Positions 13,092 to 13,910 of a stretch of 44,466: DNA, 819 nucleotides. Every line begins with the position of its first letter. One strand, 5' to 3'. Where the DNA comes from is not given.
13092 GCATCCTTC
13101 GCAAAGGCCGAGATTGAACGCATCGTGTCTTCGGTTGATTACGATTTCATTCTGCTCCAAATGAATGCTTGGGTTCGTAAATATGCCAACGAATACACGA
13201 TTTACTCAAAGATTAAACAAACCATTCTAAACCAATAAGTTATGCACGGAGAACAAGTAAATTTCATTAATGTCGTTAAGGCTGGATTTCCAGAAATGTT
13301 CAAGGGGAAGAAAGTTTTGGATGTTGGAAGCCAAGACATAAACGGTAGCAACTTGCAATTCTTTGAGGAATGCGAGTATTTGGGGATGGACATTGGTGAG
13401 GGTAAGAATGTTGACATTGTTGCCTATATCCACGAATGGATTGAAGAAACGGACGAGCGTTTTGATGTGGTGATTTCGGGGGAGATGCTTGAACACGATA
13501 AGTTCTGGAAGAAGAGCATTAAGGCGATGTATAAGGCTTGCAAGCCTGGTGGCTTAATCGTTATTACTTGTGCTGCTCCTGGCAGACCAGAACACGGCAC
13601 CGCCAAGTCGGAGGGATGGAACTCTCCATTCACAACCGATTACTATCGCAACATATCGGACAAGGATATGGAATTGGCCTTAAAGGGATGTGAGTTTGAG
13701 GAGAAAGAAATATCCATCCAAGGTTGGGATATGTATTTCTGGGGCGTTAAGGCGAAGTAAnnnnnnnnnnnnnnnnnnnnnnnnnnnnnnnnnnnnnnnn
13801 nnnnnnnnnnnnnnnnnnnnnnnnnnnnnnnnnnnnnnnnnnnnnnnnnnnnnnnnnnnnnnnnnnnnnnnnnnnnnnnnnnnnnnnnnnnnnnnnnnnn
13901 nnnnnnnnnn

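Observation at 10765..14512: Five-gene glycosylation/methylation island inserted inside the virion structural module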

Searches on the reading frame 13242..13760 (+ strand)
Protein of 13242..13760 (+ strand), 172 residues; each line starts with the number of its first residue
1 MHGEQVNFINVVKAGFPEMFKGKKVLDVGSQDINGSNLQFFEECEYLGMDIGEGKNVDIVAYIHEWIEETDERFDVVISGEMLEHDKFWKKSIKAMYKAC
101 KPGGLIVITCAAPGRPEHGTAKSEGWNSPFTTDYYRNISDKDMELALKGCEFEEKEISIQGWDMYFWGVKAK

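Call 3: search_protein_families(library=pfam, proteins=[window:13242-13760:+], max_evalue=0.1)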
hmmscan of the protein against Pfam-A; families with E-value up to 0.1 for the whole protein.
window:13242-13760:+ (172 aa): 7 families
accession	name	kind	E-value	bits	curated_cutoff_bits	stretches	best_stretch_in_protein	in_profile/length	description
PF13489.12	Methyltransf_23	-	3e-10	40.5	27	1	16-111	17-119/164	Methyltransferase domain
PF13847.12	Methyltransf_31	-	4.3e-06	26.9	27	1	60-112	60-113/145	Methyltransferase domain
PF08241.18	Methyltransf_11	-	4.6e-06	27.6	21.2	1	60-108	44-95/95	Methyltransferase domain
PF08242.18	Methyltransf_12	-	0.00024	22.2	30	1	58-106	49-98/98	Methyltransferase domain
PF13649.12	Methyltransf_25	-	0.0012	19.9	27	1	56-104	47-97/97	Methyltransferase domain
PF02353.26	CMAS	-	0.014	15.1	27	1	62-113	117-169/273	Mycolic acid cyclopropane synthetase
PF01209.24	Ubie_methyltran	-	0.093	12.5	20.1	0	43-108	87-151/233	ubiE/COQ5 methyltransferase family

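Call 4: search_protein_families(library=phrogs, proteins=[window:13242-13760:+], max_evalue=0.01)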
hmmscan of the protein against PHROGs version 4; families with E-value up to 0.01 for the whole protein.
window:13242-13760:+ (172 aa): 2 families
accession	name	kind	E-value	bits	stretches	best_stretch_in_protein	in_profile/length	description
phrog_32762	-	other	2.7e-44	152.5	1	2-172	3-180/180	SAM-dependent methyltransferase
phrog_22502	-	other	0.00038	21.3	1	70-167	135-225/276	methyltransferase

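Call 64: search_dna_similar(query=window:13242-13760:+, collection=phages, mode=protein, max_rows=25, max_evalue=0.00001)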
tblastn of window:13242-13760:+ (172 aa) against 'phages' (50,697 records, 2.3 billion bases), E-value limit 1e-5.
Records with a match: 11; places in all: 11; records where one place covers at least 80% of the query: 8.
Best place of each record, by identity: <60% 11.
By first word of the organism name: Streptomyces 4; Caudoviricetes 3; Synechococcus 2; Pontimonas 1; uncultured 1.
By host as written in the record: - 4; Synechococcus sp. CB0101 2; Streptomyces griseofuscus ATCC 23916 2; Streptomyces mirabilis NRRL B-2400 2; Pontimonas salivibrio CL-TW6 1.
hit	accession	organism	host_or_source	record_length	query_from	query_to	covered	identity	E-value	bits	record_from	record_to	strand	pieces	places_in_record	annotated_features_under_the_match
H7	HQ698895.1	Synechococcus phage S-CBS4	Synechococcus sp. CB0101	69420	2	172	99%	40.2%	7e-35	134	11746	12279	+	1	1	methyltransferase type II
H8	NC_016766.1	Synechococcus phage S-CBS4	Synechococcus sp. CB0101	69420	2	172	99%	40.2%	7e-35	134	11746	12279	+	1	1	SAM-dependent methyltransferase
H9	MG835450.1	Pontimonas phage phiPsal1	Pontimonas salivibrio CL-TW6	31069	2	170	98%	39.5%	3e-32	126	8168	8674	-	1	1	SAM dependent methyltransferase | group I glycosyltransferase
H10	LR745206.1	uncultured phage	metagenomic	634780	2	170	98%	35.8%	2e-30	121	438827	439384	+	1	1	record has no annotation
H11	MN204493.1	Streptomyces phage Zuko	Streptomyces griseofuscus ATCC 23916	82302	24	168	84%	33.8%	3e-15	77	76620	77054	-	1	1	107: methyltransferase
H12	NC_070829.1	Streptomyces phage Zuko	Streptomyces griseofuscus ATCC 23916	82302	24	168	84%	33.8%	3e-15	77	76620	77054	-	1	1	107: SAM-dependent methyltransferase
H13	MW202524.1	Caudoviricetes sp.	Manatee Spring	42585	1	118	69%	38.7%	4e-13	72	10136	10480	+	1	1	methyltransferase domain | hypothetical protein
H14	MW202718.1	Caudoviricetes sp.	Manatee Spring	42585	1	118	69%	38.7%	4e-13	72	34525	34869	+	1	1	methyltransferase domain | hypothetical protein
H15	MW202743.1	Caudoviricetes sp.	Manatee Spring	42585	1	118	69%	38.7%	4e-13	72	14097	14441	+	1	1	methyltransferase domain | hypothetical protein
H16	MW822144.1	Streptomyces phage KimJongPhill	Streptomyces mirabilis NRRL B-2400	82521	24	169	85%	29.7%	6e-11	66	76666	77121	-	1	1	108: methyltransferase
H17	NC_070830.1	Streptomyces phage KimJongPhill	Streptomyces mirabilis NRRL B-2400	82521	24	169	85%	29.7%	6e-11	66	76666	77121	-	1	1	108: SAM-dependent methyltransferase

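Call 66: get_annotated_region(hit=H8, flank=9000)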
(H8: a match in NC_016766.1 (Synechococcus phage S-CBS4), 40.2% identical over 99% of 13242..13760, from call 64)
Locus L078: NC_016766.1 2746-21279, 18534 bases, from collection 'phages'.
description: Synechococcus phage S-CBS4, complete genome.
organism: Synechococcus phage S-CBS4 (NCBI taxid 756275)
taxonomy: Viruses; Duplodnaviria; Heunggongvirae; Uroviricota; Caudoviricetes
host: Synechococcus sp. CB0101; source: -; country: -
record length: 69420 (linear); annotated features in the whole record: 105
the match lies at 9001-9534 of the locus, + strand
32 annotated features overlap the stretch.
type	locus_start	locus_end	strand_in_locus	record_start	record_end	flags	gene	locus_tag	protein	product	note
CDS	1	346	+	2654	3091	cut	-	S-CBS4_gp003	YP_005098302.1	endonuclease VII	-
CDS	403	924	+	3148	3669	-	-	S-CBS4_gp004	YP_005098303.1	phosphoesterase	-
CDS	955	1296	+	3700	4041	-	-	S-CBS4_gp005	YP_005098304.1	hypothetical protein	-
CDS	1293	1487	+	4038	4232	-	rnf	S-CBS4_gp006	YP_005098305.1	nitrogen fixation protein-like protein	Rnf-Nqr; similar to Rhodobacter-specific nitrogen fixation protein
CDS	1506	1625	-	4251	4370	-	-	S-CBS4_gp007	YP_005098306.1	hypothetical protein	-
CDS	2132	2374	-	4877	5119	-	-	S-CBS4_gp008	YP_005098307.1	hypothetical protein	-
CDS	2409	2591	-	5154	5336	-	-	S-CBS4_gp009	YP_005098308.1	hypothetical protein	-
CDS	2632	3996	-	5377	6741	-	terL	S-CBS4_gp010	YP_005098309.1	terminase large subunit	-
CDS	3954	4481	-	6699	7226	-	-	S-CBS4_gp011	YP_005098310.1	hypothetical protein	-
CDS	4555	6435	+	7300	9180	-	-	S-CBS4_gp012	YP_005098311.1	portal protein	-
CDS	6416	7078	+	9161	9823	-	-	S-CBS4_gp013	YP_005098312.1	hypothetical protein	-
CDS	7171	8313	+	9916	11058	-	-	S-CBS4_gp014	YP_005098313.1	glycosyltransferase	-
CDS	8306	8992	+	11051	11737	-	-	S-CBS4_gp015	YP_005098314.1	galactosyl transferase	-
CDS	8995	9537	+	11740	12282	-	-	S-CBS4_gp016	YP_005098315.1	SAM-dependent methyltransferase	-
CDS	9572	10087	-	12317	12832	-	-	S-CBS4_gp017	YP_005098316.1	HNH endonuclease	-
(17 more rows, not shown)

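Call 67: get_annotated_region(hit=H9, flank=8000)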
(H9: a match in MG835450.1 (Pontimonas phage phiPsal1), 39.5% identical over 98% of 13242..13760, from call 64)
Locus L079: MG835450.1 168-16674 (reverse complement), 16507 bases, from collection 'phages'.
description: Pontimonas phage phiPsal1, complete genome.
organism: Pontimonas phage phiPsal1 (NCBI taxid 2079347)
taxonomy: Viruses; Duplodnaviria; Heunggongvirae; Uroviricota; Caudoviricetes
host: Pontimonas salivibrio CL-TW6; source: -; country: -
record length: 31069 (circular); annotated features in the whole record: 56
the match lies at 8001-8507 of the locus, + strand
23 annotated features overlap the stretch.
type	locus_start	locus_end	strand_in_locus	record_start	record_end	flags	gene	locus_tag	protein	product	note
CDS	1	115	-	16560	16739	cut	-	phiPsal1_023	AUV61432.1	hypothetical protein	no BlastP matches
CDS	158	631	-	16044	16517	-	-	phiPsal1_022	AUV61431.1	hypothetical protein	no BlastP matches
CDS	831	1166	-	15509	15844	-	-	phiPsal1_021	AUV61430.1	putative virion structural protein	matches YP_007517722.1 virion structural protein in Pelagibacter phage HTVC010P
CDS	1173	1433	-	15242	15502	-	-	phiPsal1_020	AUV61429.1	hypothetical protein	many BlastP matches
CDS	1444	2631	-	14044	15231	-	-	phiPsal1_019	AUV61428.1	putative tail fiber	-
CDS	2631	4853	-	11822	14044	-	-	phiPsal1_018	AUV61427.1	tape measure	-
CDS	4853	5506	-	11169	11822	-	-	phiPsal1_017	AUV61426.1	hypothetical protein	no BlastP matches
CDS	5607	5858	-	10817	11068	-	-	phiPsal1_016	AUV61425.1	hypothetical protein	many BlastP matches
CDS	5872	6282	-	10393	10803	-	-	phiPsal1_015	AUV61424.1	tail tube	-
CDS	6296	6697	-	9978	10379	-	-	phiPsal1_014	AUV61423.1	tail completion protein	-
CDS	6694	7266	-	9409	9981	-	-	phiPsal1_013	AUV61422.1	neck protein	neck protein HK97 gp6 family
CDS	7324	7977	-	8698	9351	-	-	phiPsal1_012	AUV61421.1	GT2 family glycosyltransferase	-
CDS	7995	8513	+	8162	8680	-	-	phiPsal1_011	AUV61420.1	SAM dependent methyltransferase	-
CDS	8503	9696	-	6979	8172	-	-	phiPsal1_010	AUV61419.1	group I glycosyltransferase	-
CDS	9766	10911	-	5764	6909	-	-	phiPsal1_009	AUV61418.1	major capsid protein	HK97 including scaffold/propeptide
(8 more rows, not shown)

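Call 87: get_annotated_region(hit=H12, flank=4000)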
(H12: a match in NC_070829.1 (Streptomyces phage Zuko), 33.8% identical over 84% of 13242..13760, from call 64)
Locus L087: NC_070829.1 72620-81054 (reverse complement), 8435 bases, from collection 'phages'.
description: Streptomyces phage Zuko, complete genome.
organism: Streptomyces phage Zuko (NCBI taxid 2601695)
taxonomy: Viruses; Duplodnaviria; Heunggongvirae; Uroviricota; Caudoviricetes; Zukovirus; Zukovirus zuko
host: Streptomyces griseofuscus ATCC 23916; source: soil; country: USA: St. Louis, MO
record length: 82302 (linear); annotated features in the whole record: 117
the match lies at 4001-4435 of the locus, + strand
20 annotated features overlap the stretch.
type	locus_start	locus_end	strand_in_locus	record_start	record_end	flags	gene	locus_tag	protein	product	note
CDS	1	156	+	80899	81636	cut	117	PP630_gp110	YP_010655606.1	hypothetical protein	-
CDS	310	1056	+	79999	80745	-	116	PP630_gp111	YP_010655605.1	metalloprotease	-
CDS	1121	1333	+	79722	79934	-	115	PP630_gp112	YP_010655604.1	helix-turn-helix DNA-binding domain protein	helix-turn-helix DNA binding domain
CDS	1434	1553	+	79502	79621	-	114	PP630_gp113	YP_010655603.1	membrane protein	-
tRNA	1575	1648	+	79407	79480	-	113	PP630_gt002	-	tRNA-Ile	tRNA-Ile(tat)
CDS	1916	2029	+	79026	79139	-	112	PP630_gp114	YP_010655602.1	hypothetical protein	-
CDS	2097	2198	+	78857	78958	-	111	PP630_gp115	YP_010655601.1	hypothetical protein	-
tRNA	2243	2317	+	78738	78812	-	110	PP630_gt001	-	tRNA-Glu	tRNA-Glu(ctc)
CDS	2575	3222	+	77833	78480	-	109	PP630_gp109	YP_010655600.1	hypothetical protein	-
CDS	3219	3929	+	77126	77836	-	108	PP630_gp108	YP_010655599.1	glycosyltransferase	-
CDS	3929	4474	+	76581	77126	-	107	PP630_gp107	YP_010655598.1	SAM-dependent methyltransferase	methyltransferase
CDS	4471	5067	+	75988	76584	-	106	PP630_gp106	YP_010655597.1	glycosyltransferase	-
CDS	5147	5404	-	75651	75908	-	105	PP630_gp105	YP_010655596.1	hypothetical protein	-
CDS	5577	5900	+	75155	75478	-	104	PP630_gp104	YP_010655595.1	hypothetical protein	-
CDS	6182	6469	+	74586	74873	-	103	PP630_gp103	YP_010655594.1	hypothetical protein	-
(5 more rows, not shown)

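Call 88: get_annotated_region(hit=H13, flank=7000)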
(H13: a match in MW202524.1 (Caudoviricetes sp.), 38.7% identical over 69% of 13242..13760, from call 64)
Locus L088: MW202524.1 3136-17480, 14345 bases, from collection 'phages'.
description: Podoviridae sp. isolate ctKR88, complete genome.
organism: Caudoviricetes sp. (NCBI taxid 2832643)
taxonomy: Viruses; Duplodnaviria; Heunggongvirae; Uroviricota; Caudoviricetes
host: -; source: Manatee Spring; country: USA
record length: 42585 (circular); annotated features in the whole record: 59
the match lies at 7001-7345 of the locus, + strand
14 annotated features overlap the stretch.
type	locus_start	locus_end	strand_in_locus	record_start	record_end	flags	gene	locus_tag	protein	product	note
CDS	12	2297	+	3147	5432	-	-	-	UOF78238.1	beta4glucosyltransferase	-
CDS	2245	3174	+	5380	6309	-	-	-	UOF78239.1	gtA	-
CDS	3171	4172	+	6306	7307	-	-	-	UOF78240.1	yqgM-like protein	-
CDS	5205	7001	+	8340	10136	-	-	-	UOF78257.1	hypothetical protein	-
CDS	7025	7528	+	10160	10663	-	-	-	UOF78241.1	methyltransferase domain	-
CDS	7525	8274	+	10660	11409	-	-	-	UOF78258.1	has synthase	-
CDS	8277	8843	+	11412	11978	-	-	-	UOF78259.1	methyltransferase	-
CDS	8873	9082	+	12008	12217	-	-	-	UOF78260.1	hypothetical protein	-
CDS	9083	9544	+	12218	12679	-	-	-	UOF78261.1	hypothetical protein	-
CDS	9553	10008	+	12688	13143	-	-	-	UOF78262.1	hypothetical protein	-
CDS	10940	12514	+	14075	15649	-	-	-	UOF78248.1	phage stabilization protein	-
CDS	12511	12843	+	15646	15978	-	-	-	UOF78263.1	hypothetical protein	-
CDS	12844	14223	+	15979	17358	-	-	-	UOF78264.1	hypothetical protein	-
CDS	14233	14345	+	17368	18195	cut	-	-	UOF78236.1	membrane-anchored cell surface protein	-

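Call 90: search_protein_families(library=ncbifam, proteins=[window:13242-13760:+], max_evalue=0.01)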
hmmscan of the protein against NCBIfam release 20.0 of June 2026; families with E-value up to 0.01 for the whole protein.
window:13242-13760:+ (172 aa): 3 families
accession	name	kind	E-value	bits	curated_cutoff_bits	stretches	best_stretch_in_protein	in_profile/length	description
TIGR01983.1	UbiG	equivalog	3e-07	30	102.95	1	56-109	95-152/228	bifunctional 2-polyprenyl-6-hydroxyphenol methylase/3-demethylubiquinol 3-O-methyltransferase UbiG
NF041537.1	ArsM_AhpD_UU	exception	0.0041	15.9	510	1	55-109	127-181/345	arsenite methyltransferase/AhpD domain selenoprotein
NF041536.1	ArsM_DUF2284_UU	exception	0.0071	14.7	575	1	51-109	123-181/459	arsenite methyltransferase/DUF2284 domain selenoprotein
